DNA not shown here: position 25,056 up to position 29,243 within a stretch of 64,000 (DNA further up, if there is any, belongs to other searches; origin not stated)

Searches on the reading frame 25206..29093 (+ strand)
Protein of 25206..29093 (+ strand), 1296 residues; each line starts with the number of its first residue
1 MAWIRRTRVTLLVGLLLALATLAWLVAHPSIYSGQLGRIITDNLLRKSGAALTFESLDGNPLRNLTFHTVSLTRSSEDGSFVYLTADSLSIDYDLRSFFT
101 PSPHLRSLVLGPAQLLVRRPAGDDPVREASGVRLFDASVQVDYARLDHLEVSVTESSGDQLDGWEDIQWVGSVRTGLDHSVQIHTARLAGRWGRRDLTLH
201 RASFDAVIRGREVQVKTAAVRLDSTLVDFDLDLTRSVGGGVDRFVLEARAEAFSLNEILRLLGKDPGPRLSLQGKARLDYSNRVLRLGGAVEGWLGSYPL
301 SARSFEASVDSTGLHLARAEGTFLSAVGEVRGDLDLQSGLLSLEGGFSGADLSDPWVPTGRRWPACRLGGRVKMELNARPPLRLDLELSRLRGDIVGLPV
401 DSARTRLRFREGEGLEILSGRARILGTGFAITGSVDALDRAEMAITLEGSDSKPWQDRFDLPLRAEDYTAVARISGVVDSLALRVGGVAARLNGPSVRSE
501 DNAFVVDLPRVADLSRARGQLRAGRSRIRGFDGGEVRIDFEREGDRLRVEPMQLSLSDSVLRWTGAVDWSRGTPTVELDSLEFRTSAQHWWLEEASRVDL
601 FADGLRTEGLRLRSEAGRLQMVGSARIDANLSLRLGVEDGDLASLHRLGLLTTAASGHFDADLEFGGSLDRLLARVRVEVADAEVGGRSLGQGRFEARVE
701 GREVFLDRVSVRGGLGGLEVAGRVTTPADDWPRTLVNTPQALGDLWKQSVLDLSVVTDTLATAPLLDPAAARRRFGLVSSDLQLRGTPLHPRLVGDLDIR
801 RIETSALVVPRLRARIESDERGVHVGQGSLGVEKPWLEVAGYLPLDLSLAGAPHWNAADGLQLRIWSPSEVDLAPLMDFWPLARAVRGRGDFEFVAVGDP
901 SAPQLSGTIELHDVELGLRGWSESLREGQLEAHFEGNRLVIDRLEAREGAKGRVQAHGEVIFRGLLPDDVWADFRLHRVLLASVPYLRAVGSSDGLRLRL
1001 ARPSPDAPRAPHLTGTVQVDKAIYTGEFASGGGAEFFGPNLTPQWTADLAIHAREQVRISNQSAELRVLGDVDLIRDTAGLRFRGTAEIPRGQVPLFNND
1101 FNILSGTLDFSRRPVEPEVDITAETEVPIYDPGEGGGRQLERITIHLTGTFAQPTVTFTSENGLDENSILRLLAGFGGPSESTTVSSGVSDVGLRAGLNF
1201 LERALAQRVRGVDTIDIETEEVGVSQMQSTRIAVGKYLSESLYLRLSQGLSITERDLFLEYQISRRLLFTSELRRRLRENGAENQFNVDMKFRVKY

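Call 50: search_protein_families(library=pfam, proteins=[window:25206-29093:+], max_evalue=0.00001)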
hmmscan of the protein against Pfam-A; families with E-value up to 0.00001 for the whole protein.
window:25206-29093:+ (1296 aa): 1 family
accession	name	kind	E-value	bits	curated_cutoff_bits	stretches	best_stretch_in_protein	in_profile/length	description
PF04357.19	TamB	-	6.5e-36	124.8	22.4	1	943-1296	2-381/381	TamB, inner membrane protein subunit of TAM complex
